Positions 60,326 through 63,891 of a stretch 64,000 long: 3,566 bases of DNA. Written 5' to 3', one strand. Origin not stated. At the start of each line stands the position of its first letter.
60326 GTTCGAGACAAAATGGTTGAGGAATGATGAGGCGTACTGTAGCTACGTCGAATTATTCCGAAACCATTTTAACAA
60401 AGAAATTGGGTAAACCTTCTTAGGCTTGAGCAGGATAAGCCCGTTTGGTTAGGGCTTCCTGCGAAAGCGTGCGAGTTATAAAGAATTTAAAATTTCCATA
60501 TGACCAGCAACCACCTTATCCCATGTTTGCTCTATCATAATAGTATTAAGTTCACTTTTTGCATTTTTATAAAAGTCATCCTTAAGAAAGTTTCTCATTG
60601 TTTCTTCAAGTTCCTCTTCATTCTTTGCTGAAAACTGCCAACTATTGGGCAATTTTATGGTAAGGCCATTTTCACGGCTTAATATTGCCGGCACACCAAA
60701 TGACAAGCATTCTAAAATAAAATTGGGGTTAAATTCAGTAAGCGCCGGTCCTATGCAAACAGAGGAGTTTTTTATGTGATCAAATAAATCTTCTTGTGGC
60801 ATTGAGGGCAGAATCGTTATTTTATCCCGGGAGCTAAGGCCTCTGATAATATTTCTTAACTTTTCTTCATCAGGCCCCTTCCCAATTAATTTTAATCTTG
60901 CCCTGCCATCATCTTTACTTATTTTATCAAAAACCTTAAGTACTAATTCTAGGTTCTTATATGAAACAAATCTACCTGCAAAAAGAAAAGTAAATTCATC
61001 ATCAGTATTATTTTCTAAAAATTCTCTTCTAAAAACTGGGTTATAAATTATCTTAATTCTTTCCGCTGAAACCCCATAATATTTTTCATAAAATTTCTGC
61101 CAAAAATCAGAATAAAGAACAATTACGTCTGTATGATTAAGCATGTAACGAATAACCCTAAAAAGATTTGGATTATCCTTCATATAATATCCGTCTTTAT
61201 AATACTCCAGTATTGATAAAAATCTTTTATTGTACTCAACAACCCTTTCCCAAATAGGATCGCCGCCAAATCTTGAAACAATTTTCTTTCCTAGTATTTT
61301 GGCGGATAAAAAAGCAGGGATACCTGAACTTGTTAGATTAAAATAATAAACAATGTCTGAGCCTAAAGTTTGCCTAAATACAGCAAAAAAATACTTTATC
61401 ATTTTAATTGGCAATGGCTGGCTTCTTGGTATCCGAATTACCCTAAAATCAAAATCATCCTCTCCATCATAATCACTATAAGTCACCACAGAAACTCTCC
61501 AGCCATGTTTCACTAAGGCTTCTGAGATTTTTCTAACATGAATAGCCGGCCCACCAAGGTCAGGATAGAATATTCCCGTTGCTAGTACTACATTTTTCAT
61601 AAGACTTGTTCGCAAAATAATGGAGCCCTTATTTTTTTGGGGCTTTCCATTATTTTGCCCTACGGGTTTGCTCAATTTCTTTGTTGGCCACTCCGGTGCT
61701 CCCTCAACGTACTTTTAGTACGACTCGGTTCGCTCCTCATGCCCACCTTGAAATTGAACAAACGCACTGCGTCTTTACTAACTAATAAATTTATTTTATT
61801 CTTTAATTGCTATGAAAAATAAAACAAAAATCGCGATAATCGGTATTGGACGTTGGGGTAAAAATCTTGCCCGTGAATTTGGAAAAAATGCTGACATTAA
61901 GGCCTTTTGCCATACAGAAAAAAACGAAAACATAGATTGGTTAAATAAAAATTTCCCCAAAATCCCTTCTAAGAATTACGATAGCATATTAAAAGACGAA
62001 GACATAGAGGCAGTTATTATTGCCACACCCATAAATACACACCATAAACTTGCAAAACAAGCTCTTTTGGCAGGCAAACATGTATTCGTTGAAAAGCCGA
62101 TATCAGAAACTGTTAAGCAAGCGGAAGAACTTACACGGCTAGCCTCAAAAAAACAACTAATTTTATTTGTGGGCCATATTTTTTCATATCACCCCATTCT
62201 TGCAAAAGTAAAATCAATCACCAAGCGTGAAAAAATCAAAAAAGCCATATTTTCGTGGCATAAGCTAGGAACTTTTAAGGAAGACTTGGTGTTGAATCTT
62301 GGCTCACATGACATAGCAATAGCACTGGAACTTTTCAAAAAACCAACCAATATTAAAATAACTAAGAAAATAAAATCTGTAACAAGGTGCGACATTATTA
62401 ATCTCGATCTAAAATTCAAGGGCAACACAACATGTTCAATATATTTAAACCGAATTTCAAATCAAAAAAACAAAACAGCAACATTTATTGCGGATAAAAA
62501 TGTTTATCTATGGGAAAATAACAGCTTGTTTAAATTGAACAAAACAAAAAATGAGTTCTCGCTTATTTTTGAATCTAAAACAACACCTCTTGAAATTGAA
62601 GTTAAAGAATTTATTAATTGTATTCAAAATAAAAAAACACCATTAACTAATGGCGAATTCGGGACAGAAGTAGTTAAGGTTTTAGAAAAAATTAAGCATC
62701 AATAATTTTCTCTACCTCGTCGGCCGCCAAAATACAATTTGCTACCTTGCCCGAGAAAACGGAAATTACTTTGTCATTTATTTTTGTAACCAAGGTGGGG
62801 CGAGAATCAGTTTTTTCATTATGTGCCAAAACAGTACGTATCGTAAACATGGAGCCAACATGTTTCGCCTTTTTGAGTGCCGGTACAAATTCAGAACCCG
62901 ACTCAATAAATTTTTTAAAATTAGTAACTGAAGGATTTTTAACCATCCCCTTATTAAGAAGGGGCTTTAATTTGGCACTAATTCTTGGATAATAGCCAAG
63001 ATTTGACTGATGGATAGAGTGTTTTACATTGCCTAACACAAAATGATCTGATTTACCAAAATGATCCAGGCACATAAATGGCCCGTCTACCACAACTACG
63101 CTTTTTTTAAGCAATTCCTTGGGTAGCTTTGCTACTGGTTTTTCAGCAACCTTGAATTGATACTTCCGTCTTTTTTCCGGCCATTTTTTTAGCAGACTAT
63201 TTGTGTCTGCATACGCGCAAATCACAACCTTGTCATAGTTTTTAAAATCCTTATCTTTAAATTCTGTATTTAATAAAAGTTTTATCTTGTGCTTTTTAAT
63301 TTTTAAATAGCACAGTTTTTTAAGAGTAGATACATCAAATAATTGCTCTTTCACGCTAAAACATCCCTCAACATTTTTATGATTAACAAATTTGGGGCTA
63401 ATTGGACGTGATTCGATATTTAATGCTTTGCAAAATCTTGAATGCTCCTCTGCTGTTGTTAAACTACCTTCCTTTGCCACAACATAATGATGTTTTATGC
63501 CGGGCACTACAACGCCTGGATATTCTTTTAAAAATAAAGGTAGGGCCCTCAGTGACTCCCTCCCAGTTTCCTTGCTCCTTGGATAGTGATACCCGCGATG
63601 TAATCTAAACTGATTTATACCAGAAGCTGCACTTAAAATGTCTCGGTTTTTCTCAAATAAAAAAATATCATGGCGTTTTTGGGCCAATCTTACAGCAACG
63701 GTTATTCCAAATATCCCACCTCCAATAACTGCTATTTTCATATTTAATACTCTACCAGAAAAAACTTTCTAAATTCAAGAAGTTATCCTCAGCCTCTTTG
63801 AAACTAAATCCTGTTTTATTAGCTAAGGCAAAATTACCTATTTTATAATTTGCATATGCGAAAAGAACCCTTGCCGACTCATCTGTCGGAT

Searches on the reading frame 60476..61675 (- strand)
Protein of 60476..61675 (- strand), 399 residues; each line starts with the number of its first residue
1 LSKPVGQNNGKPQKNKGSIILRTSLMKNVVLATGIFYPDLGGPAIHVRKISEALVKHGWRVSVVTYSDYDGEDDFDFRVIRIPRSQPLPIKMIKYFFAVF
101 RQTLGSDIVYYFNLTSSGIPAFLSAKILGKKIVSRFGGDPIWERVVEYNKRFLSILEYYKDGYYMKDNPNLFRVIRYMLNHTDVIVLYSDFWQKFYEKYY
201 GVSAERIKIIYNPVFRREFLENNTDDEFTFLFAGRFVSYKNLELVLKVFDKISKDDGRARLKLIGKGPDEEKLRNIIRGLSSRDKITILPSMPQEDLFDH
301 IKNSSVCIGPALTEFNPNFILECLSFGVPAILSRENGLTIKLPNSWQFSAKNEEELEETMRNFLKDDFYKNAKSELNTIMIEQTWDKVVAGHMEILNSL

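Call 9: search_protein_families(library=pfam, proteins=[window:60476-61675:-], max_evalue=0.001)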
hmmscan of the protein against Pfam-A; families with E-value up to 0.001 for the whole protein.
window:60476-61675:- (399 aa): 5 families
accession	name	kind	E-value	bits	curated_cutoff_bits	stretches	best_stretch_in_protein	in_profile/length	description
PF00534.26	Glycos_transf_1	-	2.6e-20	73.1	26.4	1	223-371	11-160/172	Glycosyl transferases group 1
PF13692.12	Glyco_trans_1_4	-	4.9e-16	59.7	27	1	228-366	2-142/142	Glycosyl transferases group 1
PF13439.12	Glyco_transf_4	-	4.3e-15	56.6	28.5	1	41-214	2-166/170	Glycosyltransferase Family 4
PF13579.12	Glyco_trans_4_4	-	2.5e-10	41.4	29.7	1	41-212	1-157/158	Glycosyl transferase 4-like domain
PF20706.3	GT4-conflict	-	1.9e-06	27.5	26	1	212-345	178-323/385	Family 4 Glycosyltransferase in conflict systems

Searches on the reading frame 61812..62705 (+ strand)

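Call 9: search_protein_families(library=pfam, proteins=[window:61812-62705:+], max_evalue=0.001)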
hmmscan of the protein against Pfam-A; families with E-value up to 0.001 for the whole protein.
window:61812-62705:+ (297 aa): 3 families
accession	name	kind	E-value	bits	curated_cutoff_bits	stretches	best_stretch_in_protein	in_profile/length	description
PF01408.29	GFO_IDH_MocA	-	2.4e-24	86.7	24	1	6-122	2-120/120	Oxidoreductase family, NAD-binding Rossmann fold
PF03807.23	F420_oxidored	-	0.0001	23.3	21.6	1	6-90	1-87/94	NADP oxidoreductase coenzyme F420-dependent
PF01210.29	NAD_Gly3P_dh_N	-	0.00023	21.6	23.1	0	6-47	1-44/158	NAD-dependent glycerol-3-phosphate dehydrogenase N-terminus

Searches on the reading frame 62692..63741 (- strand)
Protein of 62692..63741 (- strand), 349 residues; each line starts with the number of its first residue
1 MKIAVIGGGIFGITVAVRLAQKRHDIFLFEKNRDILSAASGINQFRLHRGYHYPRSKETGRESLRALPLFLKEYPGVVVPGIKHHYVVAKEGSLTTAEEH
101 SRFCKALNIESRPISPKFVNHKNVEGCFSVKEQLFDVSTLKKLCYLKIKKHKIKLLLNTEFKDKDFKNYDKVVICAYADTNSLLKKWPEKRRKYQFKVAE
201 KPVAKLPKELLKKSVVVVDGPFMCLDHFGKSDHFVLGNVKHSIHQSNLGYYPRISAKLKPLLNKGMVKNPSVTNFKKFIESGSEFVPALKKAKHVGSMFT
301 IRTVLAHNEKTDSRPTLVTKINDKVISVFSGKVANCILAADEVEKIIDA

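Call 9: search_protein_families(library=pfam, proteins=[window:62692-63741:-], max_evalue=0.001)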
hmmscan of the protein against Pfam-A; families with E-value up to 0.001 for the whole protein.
window:62692-63741:- (349 aa): 4 families
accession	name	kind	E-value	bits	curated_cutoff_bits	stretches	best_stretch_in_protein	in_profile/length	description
PF01266.30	DAO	-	3.3e-13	50.3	27.9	1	2-203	1-236/353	FAD dependent oxidoreductase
PF13450.12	NAD_binding_8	-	9.4e-07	29.5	21.9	1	5-35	1-31/68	NAD(P)-binding Rossmann-like domain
PF07992.20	Pyr_redox_2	-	0.00077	19.4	26.1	0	1-39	1-39/291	Pyridine nucleotide-disulphide oxidoreductase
PF01210.29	NAD_Gly3P_dh_N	-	0.00078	19.9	23.1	0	2-36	1-35/158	NAD-dependent glycerol-3-phosphate dehydrogenase N-terminus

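Call 84: find_encoding_contigs(protein=window:62692-63741:-, flank=10000, max_places=1)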
Protein window:62692-63741:- (349 aa): 2 contigs read that carry it; 1 place shown.
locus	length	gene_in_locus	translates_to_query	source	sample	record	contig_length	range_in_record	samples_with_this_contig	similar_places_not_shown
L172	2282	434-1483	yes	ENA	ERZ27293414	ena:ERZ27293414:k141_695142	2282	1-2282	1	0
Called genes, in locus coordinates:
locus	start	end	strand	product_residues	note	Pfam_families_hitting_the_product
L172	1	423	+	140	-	?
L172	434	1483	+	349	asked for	PF01266:DAO, PF13450:NAD_binding_8 (weak)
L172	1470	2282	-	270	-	?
